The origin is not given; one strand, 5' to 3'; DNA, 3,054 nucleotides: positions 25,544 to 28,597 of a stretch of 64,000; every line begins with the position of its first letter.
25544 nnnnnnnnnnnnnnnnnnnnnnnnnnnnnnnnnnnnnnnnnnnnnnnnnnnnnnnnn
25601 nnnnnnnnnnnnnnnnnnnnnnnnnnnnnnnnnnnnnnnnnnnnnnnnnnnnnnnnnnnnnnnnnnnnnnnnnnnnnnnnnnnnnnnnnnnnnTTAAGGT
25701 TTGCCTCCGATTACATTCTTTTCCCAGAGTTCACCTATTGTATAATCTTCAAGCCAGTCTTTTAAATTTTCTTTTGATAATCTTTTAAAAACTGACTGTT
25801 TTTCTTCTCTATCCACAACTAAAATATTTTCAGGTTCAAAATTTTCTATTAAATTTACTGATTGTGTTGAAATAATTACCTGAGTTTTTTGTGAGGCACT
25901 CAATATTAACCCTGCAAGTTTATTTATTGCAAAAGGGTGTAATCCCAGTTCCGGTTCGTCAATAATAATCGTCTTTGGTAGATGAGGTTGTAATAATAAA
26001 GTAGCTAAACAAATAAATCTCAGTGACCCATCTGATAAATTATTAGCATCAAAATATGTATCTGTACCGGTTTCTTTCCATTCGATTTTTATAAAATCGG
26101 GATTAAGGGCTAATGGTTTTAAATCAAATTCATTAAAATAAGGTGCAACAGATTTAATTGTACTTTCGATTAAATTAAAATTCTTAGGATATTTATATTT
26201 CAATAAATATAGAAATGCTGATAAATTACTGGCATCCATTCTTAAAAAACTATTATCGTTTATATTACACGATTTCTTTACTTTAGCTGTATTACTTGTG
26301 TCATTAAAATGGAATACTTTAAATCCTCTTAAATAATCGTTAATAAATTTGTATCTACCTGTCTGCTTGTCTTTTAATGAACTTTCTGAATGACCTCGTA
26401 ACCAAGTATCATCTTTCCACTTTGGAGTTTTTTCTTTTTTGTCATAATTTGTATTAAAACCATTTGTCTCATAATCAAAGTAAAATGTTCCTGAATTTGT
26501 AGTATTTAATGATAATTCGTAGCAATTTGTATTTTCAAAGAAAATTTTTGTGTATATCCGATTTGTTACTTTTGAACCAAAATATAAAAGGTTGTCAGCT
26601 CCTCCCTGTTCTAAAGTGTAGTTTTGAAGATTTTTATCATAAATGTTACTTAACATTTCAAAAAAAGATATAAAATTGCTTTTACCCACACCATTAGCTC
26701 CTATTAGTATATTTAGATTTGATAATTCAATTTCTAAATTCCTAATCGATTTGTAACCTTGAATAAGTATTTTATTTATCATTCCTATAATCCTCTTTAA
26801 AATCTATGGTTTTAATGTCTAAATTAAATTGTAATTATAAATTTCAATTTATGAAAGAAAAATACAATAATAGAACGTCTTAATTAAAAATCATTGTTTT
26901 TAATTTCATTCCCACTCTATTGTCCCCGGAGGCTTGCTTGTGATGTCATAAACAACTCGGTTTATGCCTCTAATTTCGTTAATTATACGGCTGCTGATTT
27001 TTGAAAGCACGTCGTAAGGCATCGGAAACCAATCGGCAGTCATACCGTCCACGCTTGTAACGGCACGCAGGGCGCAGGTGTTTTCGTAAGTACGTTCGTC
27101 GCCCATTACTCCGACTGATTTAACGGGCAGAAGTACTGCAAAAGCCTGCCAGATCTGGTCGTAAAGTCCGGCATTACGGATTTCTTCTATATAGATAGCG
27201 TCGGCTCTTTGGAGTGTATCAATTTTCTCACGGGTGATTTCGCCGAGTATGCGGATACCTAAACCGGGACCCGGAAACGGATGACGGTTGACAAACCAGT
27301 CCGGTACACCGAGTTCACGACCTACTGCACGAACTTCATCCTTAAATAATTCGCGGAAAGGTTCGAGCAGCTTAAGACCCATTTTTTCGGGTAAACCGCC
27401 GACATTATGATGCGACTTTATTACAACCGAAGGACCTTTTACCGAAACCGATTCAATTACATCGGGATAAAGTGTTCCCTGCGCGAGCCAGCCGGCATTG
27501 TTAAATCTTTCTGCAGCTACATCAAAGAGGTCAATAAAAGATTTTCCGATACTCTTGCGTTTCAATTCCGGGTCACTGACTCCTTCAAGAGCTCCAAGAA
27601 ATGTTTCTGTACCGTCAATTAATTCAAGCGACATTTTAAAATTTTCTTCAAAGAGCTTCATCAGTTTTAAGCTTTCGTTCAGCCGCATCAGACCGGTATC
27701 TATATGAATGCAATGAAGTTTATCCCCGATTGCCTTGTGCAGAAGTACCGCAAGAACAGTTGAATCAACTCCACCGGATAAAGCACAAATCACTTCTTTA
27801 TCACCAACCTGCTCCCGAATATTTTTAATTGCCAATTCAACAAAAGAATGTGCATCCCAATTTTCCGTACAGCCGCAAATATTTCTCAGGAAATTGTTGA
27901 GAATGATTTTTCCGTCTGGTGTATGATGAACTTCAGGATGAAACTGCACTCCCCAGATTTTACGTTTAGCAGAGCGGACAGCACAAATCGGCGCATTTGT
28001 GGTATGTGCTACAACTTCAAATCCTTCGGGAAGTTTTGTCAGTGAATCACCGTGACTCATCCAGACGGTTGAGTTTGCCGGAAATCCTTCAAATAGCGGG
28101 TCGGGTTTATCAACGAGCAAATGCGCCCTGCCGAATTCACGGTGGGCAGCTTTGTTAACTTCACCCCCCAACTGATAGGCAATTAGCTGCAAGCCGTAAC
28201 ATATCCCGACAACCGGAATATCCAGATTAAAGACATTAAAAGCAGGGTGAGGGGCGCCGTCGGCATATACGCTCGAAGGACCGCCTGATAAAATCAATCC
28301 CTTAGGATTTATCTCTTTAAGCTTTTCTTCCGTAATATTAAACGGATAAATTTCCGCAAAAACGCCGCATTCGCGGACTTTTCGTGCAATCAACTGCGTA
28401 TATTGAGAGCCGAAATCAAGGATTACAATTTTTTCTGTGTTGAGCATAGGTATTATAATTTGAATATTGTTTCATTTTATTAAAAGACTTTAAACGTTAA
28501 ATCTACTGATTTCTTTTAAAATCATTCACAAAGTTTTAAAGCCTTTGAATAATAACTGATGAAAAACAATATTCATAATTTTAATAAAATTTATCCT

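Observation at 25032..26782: Overlapping two-gene module: AAA_15/21 ATPase + DUF4276-like Toprim-like protein (OLD/PARIS/AbiL-type candidate defence pair) in an island next to guaA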

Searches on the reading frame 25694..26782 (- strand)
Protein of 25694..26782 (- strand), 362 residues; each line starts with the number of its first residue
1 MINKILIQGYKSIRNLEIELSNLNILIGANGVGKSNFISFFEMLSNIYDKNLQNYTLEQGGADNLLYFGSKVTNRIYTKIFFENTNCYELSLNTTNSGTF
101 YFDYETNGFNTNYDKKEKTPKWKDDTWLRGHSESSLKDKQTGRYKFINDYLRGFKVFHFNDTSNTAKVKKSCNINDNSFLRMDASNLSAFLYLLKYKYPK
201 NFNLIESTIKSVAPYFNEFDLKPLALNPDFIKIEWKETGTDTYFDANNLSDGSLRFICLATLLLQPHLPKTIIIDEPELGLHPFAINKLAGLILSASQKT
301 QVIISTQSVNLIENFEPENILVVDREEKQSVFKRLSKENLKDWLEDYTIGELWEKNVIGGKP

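Call 3: search_protein_families(library=pfam, proteins=[window:25694-26782:-], max_evalue=0.1)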
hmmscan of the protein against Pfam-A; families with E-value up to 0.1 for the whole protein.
window:25694-26782:- (362 aa): 6 families
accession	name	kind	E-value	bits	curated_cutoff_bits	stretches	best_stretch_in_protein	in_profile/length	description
PF13304.12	AAA_21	-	2.8e-31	110.2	27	1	23-313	1-304/304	AAA domain, putative AbiEii toxin, Type IV TA system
PF13175.12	AAA_15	-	2.6e-15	57.4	32.1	1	1-311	1-373/374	AAA ATPase domain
PF02463.25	SMC_N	-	7.8e-10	39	40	1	1-321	1-209/220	RecF/RecN/SMC N terminal domain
PF11398.14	DUF2813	-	1.4e-07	31.7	21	2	2-58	3-56/372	Protein of unknown function (DUF2813)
PF13476.12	AAA_23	-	1.6e-05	26.1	27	1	4-161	1-139/201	AAA domain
PF00005.33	ABC_tran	-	0.00087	20.3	25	0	15-44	5-34/137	ABC transporter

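Call 4: search_protein_families(library=padloc, proteins=[window:25694-26782:-], max_evalue=0.1)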
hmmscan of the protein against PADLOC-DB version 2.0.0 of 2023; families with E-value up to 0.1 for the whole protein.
window:25694-26782:- (362 aa): 118 families (the best 25 are shown)
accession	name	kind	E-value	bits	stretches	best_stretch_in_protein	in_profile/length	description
PDLC04175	HEC-01A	-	2.2e-148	492.1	1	2-362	6-362/363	-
PDLC04174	HEC-01A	-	1.7e-88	294.3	1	128-362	26-262/264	-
PDLC04177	HEC-01A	-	1e-61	207.1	2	97-361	126-391/393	-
PDLC04178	HEC-01A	-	2.3e-45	153.3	1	2-356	9-378/399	-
PDLC04183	HEC-01A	-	1.9e-43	147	2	143-361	182-401/402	-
PDLC04176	HEC-01A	-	6e-42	142.3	1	2-360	3-367/371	-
PDLC04182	HEC-01A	-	1.2e-35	121.3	2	102-358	147-400/406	-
PDLC04179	HEC-01A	-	2.8e-35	120.3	2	168-362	261-455/459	-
PDLC02980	AriA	-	4.5e-30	103.6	1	23-312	1-303/304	-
PDLC04391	PDC-M07A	-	1e-29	101.8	2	109-358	142-401/412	-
PDLC04135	mad3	-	1.6e-28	98.3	1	2-357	2-373/374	mads_3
PDLC04180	HEC-01A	-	3.2e-28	97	1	2-339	3-351/382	-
PDLC04389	PDC-M07A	-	6.3e-24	82.8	2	173-337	216-401/443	-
PDLC04184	HEC-01A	-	6.4e-24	82.8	2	147-300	214-367/464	-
PDLC04392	PDC-M07A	-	9.1e-24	82.3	2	136-336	175-380/432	-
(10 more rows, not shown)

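Call 5: search_protein_families(library=ncbifam, proteins=[window:25694-26782:-], max_evalue=0.1)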
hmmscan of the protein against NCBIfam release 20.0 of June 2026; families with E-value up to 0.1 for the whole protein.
window:25694-26782:- (362 aa): 50 families (the best 25 are shown)
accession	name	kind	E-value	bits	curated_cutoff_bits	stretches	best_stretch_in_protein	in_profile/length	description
NF047739.1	antiphage_MADS3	equivalog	5e-29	101.7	420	2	164-353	234-422/427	methylation-associated defense system AAA family ATPase MAD3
NF038234.1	retron_eff_Eco8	equivalog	6.5e-12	44.8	250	2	271-335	275-353/679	retron Eco8 family effector endonuclease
TIGR03411.1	urea_trans_UrtD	equivalog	3.1e-07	30.3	304.1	2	244-316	139-209/242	urea ABC transporter ATP-binding protein UrtD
TIGR00972.1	3a0107s01c2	equivalog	4e-07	29.6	343.2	1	239-320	135-214/248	phosphate ABC transporter ATP-binding protein PstB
TIGR04521.1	ECF_ATPase_2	equivalog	5.8e-07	28.9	330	1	247-324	143-219/279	energy-coupling factor transporter ATPase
NF041760.1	PtuA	equivalog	8.3e-07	28.3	500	2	2-97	52-149/524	retron Ec78 anti-phage system effector ATPase PtuA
TIGR03740.1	galliderm_ABC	subfamily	2e-06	27.6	309.75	1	257-310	133-185/223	lantibiotic protection ABC transporter ATP-binding subunit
NF010851.0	PRK14258.1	subfamily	5.7e-06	26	425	1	235-306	137-209/261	phosphate ABC transporter ATP-binding protein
TIGR03864.1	PQQ_ABC_ATP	hypoth_equivalog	7.6e-06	25.5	302.25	1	247-323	131-204/236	ABC transporter, ATP-binding subunit, PQQ-dependent alcohol dehydrogenase system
TIGR03410.1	urea_trans_UrtE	equivalog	2.5e-05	23.8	285.8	1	248-327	131-209/230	urea ABC transporter ATP-binding subunit UrtE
TIGR00611.2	recf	equivalog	2.9e-05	23.4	172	1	2-38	1-38/339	DNA replication/repair protein RecF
TIGR01166.1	cbiO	subfamily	3.9e-05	23.2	211.8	1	247-312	126-190/190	cobalt ABC transporter, ATP-binding protein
NF010158.0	PRK13637.1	equivalog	9.8e-05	21.6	390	1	248-325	144-220/287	energy-coupling factor transporter ATPase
NF010157.0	PRK13636.1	equivalog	0.0001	21.6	463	1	249-324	142-216/285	cobalt transporter ATP-binding subunit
TIGR03522.1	GldA_ABC_ATP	equivalog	0.00012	21.7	402.6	1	242-315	127-198/301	gliding motility-associated ABC transporter ATP-binding subunit GldA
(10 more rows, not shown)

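Call 32: search_solved_structures(query=window:25694-26782:-, max_evalue=0.01)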
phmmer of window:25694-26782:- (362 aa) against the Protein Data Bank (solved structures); distinct sequences matched with E-value up to 0.01: 8.
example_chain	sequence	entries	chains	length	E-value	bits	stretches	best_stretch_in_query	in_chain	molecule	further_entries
3gfo_A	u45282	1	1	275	7.8e-05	24.8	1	247-323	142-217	Cobalt import ATP-binding protein cbiO 1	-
9k3x_C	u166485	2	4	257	0.00022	23.4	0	235-309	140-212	Phosphate import ATP-binding protein PstB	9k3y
9k3s_C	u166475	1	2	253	0.00061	21.9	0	235-309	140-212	Phosphate import ATP-binding protein PstB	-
6p74_A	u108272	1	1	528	0.0009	21.4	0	270-330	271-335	Putative ATP-dependent endonuclease of the OLD family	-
6n9l_A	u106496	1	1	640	0.0046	19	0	246-315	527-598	UvrABC system protein A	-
6zz6_B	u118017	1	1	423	0.0056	18.8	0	2-52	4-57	Structural maintenance of chromosomes protein 3,Structural maintenance of chromosomes prot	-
4ux3_A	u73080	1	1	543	0.0061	18.6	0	2-52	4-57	STRUCTURAL MAINTENANCE OF CHROMOSOMES PROTEIN 3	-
6qpw_C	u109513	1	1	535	0.0074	18.3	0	2-52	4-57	Structural maintenance of chromosomes protein 3,Structural maintenance of chromosomes prot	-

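Call 37: find_homologous_proteins(query=window:25694-26782:-, max_evalue=1e-10)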
Query window:25694-26782:- (362 aa): 7999 proteins with E <= 1e-10 among 8000 candidates; the best 120 are listed.
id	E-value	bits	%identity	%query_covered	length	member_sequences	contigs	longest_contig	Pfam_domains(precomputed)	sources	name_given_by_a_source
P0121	8.6e-240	813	100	100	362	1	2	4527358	PF11398.15,PF13175.13,PF13476.13,PF02463.26,PF13304.13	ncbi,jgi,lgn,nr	ncbi:MAG: AAA family ATPase [Candidatus Kapabacteria bacterium]|nr:AAA family ATPase [Candidatus Kap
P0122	4.2e-162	557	68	100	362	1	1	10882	PF11398.15,PF13175.13,PF02463.26,PF13304.13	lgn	-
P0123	9.7e-162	556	68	100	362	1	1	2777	PF13175.13,PF02463.26,PF13304.13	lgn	-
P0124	1.7e-157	542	65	100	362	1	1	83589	PF11398.15,PF13175.13,PF02463.26,PF13304.13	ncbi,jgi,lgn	-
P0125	3.5e-153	528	65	100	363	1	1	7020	PF11398.15,PF13175.13,PF02463.26,PF13304.13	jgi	jgi:predicted ATPase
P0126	6.8e-152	523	65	100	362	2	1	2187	PF11398.15,PF13175.13,PF02463.26,PF13304.13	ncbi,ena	-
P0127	5.1e-151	521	66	100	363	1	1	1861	PF11398.15,PF13175.13,PF02463.26,PF13304.13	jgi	jgi:predicted ATPase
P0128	4.0e-144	498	62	100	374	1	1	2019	PF11398.15,PF13175.13,PF02463.26,PF13304.13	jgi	jgi:predicted ATPase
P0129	1.1e-139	483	66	91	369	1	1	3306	PF11398.15,PF13175.13,PF13476.13,PF02463.26,PF13304.13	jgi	jgi:predicted ATPase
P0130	5.2e-137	474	59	100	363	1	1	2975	PF11398.15,PF13175.13,PF02463.26,PF13304.13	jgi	jgi:predicted ATPase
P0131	1.6e-135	470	58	100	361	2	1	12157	PF11398.15,PF13175.13,PF02463.26,PF13304.13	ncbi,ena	-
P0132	1.3e-134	467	60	100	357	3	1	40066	PF11398.15,PF00005.34,PF13175.13,PF02463.26,PF13304.13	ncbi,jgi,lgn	jgi:predicted ATPase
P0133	6.8e-134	464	57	100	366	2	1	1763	PF11398.15,PF13175.13,PF02463.26,PF13304.13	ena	-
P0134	7.2e-134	464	59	100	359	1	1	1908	PF11398.15,PF13175.13,PF02463.26,PF13304.13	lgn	-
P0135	1.3e-133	463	57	100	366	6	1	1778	PF13175.13,PF13476.13,PF02463.26,PF13304.13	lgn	-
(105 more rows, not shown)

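Call 52: predict_structure(alignment_id=A4)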
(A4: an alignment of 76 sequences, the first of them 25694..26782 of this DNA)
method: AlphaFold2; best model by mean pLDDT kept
length: 362 residues; sequences in the alignment: 76
mean_pLDDT: 91.6   pTM: 0.88
mean pLDDT of the five models: 91.6, 90.4, 89.8, 89.7, 89.3
residues with pLDDT >= 90: 280; 70-90: 69; 50-70: 5; < 50: 8
segments of 3 or more residues with pLDDT < 50: 356-362
pLDDT, mean of each block of 10 residues (from residue 1): 96 96 95 93 95 96 95 95 92 95 94 84 88 89 85 88 86 95 96 98 98 95 95 94 91 95 95 94 96 97 95 95 93 94 85 49 37
secondary structure, 60 per line:
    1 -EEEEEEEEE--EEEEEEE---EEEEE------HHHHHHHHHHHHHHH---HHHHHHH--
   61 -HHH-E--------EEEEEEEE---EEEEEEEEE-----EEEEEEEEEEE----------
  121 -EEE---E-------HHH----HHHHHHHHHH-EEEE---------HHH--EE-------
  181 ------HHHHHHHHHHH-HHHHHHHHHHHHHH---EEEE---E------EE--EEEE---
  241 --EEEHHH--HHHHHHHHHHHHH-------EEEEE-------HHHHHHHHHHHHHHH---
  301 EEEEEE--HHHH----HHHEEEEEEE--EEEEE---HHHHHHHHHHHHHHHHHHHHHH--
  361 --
elements in order: E2-10 E13-19 E23-27 H34-48 H52-58 E75-82 E86-94 E100-110 E122-124 H143-152 E154-157 H187-197 H199-212 E216-219 E234-237 E243-245 H251-263 E271-275 H283-297 E301-306 H309-312 E320-326 E329-333 H337-358

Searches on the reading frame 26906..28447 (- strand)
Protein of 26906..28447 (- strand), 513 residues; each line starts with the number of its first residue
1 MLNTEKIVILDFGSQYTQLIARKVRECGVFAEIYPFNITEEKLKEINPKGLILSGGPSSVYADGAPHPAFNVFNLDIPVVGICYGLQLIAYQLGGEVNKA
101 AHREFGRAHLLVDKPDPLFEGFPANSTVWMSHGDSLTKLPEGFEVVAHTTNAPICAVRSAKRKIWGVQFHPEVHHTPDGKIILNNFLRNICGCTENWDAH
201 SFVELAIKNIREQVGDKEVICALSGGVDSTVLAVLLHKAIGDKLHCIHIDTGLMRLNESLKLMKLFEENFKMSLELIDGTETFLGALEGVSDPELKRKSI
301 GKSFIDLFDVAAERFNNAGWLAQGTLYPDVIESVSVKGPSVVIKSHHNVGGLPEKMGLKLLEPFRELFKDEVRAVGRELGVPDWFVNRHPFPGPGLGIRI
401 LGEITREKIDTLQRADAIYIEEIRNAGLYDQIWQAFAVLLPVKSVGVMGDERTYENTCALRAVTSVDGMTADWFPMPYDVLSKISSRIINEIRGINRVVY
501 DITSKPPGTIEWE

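Call 43: find_related_loci(query=window:26906-28447:-, collection=metagenome_contigs, flank=10000)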
Query window:26906-28447:- (513 aa) in metagenome_contigs; peptide patterns used: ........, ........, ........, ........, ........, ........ (x = any residue, [..] = any of these).
600 stretches matched a pattern (row limit reached: there are more); 118 encode a relative of the query (tblastn E <= 1e-3); the best 80 are kept; 80 distinct loci.
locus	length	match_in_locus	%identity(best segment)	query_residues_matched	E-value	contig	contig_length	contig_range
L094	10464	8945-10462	87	1-506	0e+0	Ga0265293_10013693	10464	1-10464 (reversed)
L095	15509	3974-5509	79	1-513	0e+0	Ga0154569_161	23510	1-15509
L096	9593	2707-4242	77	1-513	0e+0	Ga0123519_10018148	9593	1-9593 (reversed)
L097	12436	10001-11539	71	1-513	0e+0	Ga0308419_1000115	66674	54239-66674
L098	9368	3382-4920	71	1-513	0e+0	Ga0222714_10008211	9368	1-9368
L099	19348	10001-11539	71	1-513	0e+0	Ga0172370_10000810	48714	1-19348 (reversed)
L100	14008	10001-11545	70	3-513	0e+0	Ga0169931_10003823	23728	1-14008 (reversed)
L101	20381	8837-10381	69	3-513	0e+0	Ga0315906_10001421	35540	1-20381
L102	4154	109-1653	69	3-513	0e+0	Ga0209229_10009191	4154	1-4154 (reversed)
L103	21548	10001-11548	70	2-513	0e+0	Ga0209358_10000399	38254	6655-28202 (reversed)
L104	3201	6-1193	83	118-513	0e+0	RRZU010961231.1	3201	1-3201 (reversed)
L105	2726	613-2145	61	3-513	0e+0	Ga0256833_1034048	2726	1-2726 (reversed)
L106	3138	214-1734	60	7-513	0e+0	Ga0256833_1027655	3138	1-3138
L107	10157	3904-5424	59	7-513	0e+0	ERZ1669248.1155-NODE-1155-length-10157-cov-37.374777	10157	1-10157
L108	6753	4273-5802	61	5-513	0e+0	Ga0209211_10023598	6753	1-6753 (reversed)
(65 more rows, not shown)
